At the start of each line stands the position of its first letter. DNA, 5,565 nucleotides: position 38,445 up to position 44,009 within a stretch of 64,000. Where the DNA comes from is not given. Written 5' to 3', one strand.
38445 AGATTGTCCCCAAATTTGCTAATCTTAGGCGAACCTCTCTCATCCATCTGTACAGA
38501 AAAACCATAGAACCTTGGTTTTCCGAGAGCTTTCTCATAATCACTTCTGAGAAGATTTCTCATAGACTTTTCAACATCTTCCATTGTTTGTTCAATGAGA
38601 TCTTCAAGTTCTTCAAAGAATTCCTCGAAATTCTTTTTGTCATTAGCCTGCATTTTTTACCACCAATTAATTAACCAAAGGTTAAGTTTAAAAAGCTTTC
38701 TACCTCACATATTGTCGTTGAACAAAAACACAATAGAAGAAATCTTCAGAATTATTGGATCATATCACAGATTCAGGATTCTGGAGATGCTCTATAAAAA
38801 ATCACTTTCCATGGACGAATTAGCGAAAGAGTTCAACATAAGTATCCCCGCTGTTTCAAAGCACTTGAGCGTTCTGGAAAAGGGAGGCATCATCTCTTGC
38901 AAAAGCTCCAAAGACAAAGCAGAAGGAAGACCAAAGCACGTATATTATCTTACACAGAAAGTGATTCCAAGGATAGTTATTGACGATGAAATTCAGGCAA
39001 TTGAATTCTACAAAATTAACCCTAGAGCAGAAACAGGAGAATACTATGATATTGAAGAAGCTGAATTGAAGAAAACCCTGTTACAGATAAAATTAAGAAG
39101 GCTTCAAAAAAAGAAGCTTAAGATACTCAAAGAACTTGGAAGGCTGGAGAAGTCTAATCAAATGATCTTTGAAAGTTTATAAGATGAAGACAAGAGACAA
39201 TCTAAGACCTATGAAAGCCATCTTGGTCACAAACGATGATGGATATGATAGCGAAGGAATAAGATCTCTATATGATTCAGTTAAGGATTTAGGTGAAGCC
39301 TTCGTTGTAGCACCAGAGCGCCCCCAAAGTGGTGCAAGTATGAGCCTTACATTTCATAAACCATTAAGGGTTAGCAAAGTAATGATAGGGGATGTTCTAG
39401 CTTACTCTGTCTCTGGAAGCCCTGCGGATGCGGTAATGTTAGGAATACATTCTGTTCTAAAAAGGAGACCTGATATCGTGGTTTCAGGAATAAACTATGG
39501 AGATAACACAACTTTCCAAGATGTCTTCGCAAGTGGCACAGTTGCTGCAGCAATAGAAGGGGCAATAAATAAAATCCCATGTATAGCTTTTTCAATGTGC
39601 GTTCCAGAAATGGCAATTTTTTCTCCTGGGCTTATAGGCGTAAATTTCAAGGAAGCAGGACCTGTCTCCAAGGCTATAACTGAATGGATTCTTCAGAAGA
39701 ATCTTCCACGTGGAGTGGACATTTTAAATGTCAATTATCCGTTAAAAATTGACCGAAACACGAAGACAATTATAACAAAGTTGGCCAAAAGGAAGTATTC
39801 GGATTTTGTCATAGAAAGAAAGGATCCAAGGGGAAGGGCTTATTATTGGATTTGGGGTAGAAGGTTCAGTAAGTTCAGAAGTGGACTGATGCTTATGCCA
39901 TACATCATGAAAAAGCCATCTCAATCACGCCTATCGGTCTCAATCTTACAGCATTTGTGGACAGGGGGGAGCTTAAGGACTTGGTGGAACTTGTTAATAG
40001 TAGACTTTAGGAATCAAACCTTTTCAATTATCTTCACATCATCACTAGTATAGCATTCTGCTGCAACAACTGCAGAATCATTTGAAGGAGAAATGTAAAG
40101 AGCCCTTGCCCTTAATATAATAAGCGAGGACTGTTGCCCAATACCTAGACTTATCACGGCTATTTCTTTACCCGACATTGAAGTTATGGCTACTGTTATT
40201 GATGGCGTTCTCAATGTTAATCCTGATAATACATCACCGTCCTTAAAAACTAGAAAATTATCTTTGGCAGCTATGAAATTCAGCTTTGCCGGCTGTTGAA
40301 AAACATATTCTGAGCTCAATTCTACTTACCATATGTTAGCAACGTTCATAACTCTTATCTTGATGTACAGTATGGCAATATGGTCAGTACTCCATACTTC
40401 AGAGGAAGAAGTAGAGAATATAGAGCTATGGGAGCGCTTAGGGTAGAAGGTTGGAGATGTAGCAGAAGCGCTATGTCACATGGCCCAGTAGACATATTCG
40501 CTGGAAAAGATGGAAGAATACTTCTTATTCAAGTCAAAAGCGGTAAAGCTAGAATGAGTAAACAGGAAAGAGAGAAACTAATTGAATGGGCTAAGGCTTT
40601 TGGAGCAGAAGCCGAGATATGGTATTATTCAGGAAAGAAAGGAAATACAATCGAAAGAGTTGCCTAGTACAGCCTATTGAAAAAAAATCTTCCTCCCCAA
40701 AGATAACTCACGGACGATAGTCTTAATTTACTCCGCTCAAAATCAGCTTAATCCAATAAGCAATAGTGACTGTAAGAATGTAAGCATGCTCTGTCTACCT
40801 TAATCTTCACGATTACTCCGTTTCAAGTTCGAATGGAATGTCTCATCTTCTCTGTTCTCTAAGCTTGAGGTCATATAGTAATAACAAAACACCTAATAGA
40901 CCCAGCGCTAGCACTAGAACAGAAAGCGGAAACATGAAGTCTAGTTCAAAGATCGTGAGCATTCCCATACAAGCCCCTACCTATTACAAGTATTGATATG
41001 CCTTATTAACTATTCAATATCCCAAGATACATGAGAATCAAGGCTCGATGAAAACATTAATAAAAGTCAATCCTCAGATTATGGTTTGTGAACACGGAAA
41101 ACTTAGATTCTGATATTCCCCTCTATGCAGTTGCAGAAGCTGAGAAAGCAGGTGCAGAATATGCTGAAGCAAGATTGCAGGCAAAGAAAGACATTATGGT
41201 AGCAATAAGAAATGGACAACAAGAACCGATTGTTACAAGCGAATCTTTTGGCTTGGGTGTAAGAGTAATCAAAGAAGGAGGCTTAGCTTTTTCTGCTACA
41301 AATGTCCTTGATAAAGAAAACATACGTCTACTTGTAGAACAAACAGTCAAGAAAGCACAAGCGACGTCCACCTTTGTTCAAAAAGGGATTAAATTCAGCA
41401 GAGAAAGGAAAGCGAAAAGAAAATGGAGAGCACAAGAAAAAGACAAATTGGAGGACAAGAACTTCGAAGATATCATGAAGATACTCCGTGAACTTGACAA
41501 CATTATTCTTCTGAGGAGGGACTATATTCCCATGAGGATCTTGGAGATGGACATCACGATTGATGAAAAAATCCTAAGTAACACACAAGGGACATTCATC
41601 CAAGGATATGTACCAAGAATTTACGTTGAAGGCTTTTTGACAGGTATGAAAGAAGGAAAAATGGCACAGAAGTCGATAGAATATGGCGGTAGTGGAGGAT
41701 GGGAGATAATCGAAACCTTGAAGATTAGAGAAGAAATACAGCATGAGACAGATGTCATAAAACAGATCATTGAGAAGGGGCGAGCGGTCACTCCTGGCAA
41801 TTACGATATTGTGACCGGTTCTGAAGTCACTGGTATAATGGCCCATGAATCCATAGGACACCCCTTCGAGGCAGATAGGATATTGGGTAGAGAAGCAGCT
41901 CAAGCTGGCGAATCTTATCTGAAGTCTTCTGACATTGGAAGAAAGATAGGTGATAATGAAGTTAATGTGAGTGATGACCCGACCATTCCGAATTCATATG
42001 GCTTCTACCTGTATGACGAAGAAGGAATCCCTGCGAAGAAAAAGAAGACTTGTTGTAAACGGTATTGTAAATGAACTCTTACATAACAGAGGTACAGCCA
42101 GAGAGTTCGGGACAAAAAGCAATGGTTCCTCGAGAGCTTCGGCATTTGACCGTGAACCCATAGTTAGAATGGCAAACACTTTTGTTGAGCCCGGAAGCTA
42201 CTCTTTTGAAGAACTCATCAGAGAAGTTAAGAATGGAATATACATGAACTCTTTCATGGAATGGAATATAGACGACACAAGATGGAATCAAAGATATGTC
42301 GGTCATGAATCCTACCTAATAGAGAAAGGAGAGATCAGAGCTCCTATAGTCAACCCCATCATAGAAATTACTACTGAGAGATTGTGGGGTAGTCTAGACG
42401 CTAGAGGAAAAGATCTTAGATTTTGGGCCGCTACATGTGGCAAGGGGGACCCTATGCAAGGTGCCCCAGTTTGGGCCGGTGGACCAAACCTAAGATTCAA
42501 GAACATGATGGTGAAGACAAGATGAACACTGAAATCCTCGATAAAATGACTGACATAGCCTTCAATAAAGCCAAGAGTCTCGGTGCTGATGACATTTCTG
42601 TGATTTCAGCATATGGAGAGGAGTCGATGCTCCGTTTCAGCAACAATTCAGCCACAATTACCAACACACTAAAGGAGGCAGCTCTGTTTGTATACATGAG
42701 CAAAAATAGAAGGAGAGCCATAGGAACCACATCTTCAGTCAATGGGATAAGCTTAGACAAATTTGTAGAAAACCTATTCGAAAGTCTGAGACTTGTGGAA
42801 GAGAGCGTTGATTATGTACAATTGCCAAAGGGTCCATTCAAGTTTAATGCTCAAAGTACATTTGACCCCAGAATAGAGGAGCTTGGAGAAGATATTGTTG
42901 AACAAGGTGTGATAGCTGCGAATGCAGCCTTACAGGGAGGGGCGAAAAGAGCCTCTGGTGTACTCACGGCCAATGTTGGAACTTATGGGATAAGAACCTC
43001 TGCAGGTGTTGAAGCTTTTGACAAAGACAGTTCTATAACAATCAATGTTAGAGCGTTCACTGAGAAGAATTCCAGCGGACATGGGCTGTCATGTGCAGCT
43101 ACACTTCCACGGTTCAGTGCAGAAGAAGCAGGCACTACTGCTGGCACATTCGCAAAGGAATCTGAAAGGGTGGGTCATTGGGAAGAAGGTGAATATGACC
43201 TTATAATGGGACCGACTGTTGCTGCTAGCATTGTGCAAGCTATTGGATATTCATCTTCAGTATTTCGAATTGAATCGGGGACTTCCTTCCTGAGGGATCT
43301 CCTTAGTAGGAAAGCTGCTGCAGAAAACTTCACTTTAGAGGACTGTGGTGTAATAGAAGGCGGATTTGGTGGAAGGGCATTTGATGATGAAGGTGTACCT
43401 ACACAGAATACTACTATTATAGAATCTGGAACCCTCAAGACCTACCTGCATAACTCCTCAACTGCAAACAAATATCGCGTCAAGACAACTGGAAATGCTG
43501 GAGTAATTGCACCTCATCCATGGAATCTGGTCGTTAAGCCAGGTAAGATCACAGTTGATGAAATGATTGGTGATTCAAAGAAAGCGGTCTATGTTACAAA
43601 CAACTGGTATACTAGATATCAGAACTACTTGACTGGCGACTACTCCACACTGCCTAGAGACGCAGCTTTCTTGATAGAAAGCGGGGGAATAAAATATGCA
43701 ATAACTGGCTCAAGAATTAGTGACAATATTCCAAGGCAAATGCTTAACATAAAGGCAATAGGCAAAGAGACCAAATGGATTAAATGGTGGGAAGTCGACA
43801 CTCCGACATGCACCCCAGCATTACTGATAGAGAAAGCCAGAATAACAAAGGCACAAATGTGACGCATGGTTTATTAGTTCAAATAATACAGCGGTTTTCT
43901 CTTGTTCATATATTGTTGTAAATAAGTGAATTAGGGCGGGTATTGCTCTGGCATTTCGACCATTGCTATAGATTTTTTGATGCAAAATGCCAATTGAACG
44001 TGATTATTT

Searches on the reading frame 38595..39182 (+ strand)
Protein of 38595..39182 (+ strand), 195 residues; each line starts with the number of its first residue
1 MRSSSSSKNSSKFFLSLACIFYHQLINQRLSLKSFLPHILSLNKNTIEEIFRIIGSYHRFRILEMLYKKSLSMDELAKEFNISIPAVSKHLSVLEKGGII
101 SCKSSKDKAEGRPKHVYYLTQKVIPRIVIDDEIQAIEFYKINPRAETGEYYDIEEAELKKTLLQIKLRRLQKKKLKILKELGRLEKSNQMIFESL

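Call 67: search_protein_families(library=pfam, proteins=[window:38595-39182:+], max_evalue=0.0001)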
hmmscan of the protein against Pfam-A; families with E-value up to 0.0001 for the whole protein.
window:38595-39182:+ (195 aa): 8 families
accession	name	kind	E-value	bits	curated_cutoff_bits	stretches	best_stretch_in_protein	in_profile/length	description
PF01022.26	HTH_5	-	1.4e-09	38.1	22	1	59-101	4-46/47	Bacterial regulatory protein, arsR family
PF13412.12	HTH_24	-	4.5e-09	36.2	21.9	1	59-100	5-47/48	Winged helix-turn-helix DNA-binding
PF12840.13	HTH_20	-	5.3e-09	36.4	27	1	58-100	5-48/51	Helix-turn-helix domain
PF08279.18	HTH_11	-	1.4e-06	28.5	25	1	59-99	2-44/55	HTH domain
PF02002.24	TFIIE_alpha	-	3.7e-06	27.2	22.9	1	50-128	6-85/105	TFIIE alpha subunit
PF12802.13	MarR_2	-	1.8e-05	25.3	27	1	59-101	7-51/61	MarR family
PF01047.28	MarR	-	2.4e-05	24.6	24.6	1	58-104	4-51/59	MarR family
PF13601.12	HTH_34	-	4.6e-05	23.9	27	0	59-122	2-64/80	Winged helix DNA-binding domain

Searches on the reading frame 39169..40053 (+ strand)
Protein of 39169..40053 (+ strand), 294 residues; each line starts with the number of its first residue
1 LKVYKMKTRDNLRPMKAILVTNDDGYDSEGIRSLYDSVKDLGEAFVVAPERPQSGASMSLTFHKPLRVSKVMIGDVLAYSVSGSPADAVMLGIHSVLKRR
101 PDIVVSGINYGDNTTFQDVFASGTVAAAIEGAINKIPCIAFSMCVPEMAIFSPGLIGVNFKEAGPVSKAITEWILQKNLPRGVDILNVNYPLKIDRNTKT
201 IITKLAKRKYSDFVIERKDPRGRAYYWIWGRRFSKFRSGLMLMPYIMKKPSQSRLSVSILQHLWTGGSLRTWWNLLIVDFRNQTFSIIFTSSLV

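Call 67: search_protein_families(library=pfam, proteins=[window:39169-40053:+], max_evalue=0.0001)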
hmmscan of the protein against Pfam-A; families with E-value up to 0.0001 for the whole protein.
window:39169-40053:+ (294 aa): 1 family
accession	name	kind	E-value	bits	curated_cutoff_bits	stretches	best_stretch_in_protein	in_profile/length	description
PF01975.23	SurE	-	3.3e-52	177.5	22.1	1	18-211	1-188/189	Survival protein SurE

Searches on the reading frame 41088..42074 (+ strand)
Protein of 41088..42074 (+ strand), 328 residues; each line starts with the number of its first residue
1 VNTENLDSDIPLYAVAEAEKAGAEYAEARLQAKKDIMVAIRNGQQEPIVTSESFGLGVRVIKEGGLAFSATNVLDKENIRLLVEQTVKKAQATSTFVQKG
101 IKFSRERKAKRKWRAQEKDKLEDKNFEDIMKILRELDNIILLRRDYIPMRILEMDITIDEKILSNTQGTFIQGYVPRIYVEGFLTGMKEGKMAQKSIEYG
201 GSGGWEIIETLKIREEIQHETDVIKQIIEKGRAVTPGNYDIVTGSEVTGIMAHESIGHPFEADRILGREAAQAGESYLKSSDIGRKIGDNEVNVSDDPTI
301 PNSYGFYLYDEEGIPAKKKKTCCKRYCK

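Call 67: search_protein_families(library=pfam, proteins=[window:41088-42074:+], max_evalue=0.0001)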
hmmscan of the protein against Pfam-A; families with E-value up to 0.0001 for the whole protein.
window:41088-42074:+ (328 aa): 2 families
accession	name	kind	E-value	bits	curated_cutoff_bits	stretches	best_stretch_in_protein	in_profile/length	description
PF19289.4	PmbA_TldD_3rd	-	3.1e-15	56.4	22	1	236-320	1-78/220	PmbA/TldA metallopeptidase C-terminal domain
PF01523.21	PmbA_TldD_1st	-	7e-14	52.2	20.9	1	26-89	1-64/65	PmbA/TldA metallopeptidase domain 1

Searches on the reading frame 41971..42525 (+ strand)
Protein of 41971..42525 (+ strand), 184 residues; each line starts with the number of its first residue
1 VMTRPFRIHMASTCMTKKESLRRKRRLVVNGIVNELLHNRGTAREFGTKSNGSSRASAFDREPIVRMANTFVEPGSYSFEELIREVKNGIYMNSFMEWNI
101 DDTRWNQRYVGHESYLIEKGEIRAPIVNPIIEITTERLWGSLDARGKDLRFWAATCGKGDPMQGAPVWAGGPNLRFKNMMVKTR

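Call 67: search_protein_families(library=pfam, proteins=[window:41971-42525:+], max_evalue=0.0001)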
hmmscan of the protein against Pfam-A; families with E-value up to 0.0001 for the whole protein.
window:41971-42525:+ (184 aa): 1 family
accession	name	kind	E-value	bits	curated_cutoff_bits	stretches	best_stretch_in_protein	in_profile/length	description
PF19289.4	PmbA_TldD_3rd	-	3.7e-33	115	22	1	22-182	74-219/220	PmbA/TldA metallopeptidase C-terminal domain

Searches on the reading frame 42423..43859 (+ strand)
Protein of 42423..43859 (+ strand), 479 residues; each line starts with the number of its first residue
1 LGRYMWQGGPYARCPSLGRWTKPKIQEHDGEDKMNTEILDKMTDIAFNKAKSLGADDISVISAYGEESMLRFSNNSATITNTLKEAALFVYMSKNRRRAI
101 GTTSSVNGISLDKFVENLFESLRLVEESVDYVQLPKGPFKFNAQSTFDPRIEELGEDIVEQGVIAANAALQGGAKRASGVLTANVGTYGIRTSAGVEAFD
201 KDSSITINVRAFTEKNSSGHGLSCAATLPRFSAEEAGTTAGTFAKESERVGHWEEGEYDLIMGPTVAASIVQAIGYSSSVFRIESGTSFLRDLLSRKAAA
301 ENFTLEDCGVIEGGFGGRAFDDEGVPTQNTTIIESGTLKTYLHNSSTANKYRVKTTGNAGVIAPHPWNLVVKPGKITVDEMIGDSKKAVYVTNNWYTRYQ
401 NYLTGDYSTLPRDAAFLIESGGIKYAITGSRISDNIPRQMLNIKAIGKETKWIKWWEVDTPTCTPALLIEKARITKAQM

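Call 27: search_protein_families(library=ncbifam, proteins=[window:42423-43859:+], max_evalue=0.00001)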
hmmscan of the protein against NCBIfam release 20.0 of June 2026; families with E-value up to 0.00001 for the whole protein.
window:42423-43859:+ (479 aa): 3 families
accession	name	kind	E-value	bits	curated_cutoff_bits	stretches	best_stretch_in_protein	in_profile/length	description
NF008268.0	PRK11040.1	equivalog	2.7e-19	69.2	438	1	270-449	256-424/446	metalloprotease PmbA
NF040952.1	Arch_mtprotase_TldD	equivalog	3.2e-13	49.2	635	1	255-451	213-413/443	zinc metalloprotease TldD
NF008006.0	PRK10735.1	equivalog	4.1e-12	45.3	513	1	284-450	275-445/481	metalloprotease TldD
